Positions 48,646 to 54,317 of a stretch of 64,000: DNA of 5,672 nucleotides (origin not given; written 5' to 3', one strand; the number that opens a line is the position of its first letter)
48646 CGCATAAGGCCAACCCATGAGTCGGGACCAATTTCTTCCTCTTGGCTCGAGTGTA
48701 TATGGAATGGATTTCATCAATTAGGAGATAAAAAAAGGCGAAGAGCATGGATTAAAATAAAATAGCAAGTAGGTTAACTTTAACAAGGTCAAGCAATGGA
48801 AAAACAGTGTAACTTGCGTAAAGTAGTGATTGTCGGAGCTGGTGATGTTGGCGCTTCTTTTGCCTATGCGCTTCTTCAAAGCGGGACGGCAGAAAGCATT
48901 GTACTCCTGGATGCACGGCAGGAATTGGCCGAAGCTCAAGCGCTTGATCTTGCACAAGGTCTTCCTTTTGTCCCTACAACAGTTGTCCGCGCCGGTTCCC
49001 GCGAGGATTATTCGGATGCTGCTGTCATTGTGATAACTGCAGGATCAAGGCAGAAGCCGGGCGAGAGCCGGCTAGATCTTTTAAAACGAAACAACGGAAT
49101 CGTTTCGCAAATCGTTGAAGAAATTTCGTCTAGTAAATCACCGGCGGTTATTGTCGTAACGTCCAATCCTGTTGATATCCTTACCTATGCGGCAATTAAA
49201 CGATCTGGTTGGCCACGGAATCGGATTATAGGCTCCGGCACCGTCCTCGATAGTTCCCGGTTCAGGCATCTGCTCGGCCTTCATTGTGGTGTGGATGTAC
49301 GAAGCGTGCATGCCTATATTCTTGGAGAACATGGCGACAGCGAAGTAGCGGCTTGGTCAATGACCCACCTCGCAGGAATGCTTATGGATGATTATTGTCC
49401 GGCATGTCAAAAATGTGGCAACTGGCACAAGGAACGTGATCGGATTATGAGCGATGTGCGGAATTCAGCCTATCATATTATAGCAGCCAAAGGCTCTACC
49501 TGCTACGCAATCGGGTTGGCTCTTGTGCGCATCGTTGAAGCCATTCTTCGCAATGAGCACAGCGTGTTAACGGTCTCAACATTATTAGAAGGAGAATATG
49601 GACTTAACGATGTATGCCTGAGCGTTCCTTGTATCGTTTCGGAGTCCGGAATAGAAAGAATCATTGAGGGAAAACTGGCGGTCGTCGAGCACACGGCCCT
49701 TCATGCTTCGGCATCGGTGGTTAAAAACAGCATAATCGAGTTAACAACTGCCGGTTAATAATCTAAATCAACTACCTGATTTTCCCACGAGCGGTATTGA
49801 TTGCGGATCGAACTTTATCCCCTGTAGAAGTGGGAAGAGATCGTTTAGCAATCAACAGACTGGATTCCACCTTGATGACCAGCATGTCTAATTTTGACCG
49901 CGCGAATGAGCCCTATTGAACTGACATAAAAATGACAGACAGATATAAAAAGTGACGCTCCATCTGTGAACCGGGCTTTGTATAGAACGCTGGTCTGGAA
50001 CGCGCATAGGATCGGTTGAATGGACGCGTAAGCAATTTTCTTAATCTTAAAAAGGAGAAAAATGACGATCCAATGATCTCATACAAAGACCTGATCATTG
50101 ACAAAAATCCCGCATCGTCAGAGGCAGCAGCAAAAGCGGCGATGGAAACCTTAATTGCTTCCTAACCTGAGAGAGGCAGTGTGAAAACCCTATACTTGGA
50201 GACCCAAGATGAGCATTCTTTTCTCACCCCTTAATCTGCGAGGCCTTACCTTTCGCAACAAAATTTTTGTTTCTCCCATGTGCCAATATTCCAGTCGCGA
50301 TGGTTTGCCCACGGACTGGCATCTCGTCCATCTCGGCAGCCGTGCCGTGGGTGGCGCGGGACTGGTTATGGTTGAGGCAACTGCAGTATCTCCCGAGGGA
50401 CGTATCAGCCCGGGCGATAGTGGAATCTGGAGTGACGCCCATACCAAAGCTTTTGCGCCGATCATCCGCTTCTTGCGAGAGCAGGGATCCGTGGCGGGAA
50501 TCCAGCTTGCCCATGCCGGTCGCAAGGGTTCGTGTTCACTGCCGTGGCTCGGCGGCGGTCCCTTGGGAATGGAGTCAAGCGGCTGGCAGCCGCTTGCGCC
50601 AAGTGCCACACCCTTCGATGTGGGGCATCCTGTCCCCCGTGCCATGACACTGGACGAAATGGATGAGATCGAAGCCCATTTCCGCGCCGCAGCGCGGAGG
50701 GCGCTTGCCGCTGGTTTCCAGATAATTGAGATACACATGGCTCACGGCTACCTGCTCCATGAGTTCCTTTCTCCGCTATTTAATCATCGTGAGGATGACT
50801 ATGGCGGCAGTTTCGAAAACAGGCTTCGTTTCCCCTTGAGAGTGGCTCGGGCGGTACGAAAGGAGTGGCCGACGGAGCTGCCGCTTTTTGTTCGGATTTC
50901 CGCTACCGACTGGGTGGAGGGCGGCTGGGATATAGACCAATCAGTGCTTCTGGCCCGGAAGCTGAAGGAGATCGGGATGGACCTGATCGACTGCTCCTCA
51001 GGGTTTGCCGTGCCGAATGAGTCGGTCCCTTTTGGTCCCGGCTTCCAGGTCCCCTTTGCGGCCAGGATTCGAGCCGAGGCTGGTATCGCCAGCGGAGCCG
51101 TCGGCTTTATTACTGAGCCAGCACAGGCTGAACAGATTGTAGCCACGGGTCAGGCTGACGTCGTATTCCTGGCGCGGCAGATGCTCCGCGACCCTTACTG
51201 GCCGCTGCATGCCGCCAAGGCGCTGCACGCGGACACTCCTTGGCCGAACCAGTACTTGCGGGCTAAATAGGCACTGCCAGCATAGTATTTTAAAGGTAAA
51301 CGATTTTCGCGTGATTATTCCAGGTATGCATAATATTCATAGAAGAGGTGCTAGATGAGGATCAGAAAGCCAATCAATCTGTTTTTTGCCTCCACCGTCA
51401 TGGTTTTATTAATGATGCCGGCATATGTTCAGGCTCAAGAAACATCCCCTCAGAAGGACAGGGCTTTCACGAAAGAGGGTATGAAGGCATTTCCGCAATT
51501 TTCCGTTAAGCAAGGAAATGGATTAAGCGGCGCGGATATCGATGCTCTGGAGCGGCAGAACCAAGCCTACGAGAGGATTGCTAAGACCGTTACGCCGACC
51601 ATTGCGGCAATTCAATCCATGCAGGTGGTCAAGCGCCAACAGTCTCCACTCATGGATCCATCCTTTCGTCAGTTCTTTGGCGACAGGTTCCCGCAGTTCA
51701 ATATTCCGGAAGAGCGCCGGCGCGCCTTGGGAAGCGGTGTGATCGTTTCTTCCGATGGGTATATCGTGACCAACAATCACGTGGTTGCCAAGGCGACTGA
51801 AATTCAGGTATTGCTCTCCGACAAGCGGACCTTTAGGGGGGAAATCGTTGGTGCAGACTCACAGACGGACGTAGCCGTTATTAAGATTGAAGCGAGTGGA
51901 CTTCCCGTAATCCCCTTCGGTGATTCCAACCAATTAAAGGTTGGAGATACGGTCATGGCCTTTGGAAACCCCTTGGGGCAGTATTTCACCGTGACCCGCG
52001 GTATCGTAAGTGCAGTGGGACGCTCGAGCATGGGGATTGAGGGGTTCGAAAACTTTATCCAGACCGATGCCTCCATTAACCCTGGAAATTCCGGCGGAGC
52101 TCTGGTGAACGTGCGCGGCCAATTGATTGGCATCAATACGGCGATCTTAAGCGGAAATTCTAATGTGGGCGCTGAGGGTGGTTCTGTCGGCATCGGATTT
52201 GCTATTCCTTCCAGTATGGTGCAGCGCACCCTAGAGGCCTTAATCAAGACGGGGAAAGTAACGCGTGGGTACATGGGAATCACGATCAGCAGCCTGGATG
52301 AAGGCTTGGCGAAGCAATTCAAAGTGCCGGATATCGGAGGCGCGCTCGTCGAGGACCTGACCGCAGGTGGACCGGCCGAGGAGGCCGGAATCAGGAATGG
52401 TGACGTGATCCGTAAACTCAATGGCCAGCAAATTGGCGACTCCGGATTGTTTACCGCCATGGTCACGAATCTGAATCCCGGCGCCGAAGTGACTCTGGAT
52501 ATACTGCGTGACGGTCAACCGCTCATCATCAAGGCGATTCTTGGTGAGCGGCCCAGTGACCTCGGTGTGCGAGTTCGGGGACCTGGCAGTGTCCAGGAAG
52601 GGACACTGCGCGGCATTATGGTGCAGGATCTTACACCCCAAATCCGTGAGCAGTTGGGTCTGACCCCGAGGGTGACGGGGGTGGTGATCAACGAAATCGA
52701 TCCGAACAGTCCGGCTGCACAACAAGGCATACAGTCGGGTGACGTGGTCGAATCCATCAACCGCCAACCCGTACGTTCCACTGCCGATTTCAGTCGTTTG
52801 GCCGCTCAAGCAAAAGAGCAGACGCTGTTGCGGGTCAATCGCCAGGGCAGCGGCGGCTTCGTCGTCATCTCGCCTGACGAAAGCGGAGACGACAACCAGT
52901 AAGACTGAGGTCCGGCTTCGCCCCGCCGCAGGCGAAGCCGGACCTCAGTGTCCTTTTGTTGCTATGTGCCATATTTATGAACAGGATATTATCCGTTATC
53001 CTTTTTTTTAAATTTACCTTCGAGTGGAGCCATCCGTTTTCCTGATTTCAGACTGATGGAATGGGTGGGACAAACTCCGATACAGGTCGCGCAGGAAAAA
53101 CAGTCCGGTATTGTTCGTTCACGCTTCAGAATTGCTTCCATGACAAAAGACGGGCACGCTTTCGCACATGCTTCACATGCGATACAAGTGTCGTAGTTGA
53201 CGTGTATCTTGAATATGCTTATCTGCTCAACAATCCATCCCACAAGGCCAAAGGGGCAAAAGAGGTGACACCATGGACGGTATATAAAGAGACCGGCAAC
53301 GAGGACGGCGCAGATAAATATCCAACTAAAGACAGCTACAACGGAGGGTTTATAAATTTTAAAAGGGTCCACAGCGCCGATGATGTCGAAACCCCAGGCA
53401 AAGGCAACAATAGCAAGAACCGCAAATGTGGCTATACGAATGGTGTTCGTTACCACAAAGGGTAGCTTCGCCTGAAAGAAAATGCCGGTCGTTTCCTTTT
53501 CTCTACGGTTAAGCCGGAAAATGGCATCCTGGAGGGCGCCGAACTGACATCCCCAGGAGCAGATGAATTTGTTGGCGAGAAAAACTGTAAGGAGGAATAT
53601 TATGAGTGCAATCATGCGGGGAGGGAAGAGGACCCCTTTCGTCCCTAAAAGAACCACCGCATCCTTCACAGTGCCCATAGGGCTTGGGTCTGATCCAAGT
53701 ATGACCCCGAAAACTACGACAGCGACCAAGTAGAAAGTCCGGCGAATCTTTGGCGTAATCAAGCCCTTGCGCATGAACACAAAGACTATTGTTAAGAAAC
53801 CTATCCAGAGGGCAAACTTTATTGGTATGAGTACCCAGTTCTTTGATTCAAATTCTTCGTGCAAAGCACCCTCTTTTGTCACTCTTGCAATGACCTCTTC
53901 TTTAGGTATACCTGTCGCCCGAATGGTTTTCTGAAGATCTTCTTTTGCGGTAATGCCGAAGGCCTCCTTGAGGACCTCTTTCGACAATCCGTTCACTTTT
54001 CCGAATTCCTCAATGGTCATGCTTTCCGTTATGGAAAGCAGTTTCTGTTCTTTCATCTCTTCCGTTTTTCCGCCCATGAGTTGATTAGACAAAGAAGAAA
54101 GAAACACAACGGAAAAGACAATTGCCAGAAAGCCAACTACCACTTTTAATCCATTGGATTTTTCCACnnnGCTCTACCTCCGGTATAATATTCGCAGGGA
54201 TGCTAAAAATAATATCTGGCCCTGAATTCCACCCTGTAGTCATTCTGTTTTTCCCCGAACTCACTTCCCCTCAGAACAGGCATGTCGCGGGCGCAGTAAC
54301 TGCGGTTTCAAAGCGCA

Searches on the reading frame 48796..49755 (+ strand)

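Call 43: search_protein_families(library=pfam, proteins=[window:48796-49755:+], max_evalue=0.00001)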
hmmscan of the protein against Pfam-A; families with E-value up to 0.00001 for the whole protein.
window:48796-49755:+ (320 aa): 2 families
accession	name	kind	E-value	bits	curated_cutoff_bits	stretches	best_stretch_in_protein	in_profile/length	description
PF02866.23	Ldh_1_C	-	4.1e-39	134.8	22.6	1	149-315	1-169/174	lactate/malate dehydrogenase, alpha/beta C-terminal domain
PF00056.29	Ldh_1_N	-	5.9e-38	130.5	27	1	9-146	2-141/141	lactate/malate dehydrogenase, NAD binding domain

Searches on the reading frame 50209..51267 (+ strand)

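Call 44: search_protein_families(library=pfam, proteins=[window:50209-51267:+], max_evalue=0.00001)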
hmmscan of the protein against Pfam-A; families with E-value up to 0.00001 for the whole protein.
window:50209-51267:+ (353 aa): 1 family
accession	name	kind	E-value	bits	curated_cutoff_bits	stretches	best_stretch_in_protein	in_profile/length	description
PF00724.26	Oxidored_FMN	-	7.6e-67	226.4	27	1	4-339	2-339/342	NADH:flavin oxidoreductase / NADH oxidase family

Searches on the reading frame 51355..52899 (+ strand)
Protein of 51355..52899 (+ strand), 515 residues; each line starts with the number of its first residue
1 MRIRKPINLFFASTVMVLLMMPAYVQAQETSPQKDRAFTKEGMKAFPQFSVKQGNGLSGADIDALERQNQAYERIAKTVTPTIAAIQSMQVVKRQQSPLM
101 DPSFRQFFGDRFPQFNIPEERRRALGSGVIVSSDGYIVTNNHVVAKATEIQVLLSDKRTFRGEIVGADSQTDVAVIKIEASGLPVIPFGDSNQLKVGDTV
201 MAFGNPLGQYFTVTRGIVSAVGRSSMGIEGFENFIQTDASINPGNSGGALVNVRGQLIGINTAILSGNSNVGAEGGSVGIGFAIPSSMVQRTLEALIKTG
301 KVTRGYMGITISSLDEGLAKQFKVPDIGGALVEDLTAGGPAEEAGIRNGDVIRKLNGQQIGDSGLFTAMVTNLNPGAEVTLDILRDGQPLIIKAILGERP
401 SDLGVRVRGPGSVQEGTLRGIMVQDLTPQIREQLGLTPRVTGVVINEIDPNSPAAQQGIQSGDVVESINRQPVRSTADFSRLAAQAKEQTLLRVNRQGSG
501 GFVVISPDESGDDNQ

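Call 43: search_protein_families(library=pfam, proteins=[window:51355-52899:+], max_evalue=0.00001)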
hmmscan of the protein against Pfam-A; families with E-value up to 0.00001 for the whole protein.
window:51355-52899:+ (515 aa): 7 families
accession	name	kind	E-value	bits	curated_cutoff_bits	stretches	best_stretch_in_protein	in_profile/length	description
PF13365.12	Trypsin_2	-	3.8e-37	128.7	27.6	1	126-260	1-144/144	Trypsin-like peptidase domain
PF13180.12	PDZ_2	-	2.2e-26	92.4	27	2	305-390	1-74/80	PDZ domain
PF17820.7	PDZ_6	-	1e-22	80.1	27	2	444-496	1-54/54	PDZ domain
PF00089.32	Trypsin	-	8.5e-19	68.7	20.6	1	125-287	26-214/220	Trypsin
PF00595.29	PDZ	-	2.2e-18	66.8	23.2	2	425-477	18-61/81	PDZ domain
PF14685.13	PDZ_Tricorn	-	5.2e-09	36.4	25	0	451-499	30-81/88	Tricorn protease PDZ domain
PF12812.13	PDZ_1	-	2.2e-06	28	28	0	420-487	12-76/78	PDZ-like domain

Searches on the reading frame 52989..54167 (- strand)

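Call 44: search_protein_families(library=pfam, proteins=[window:52989-54167:-], max_evalue=0.00001)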
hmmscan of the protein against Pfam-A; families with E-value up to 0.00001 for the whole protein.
window:52989-54167:- (392 aa): 6 families
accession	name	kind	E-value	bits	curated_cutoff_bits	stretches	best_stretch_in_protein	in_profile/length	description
PF12838.12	Fer4_7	-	6.5e-08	33.4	27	0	300-340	8-50/52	4Fe-4S dicluster domain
PF00037.32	Fer4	-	2.1e-07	30.9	21.1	0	322-339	2-19/24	4Fe-4S binding domain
PF14697.11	Fer4_21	-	6.6e-07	29.8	35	1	322-371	2-57/59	4Fe-4S dicluster domain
PF12801.12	Fer4_5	-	1.8e-06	28.2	22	1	185-222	6-44/48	4Fe-4S binding domain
PF13237.11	Fer4_10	-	2.9e-06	27.6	25.5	0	321-367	2-53/53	4Fe-4S dicluster domain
PF13187.11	Fer4_9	-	4.3e-06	27.1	27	0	328-370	2-51/52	4Fe-4S dicluster domain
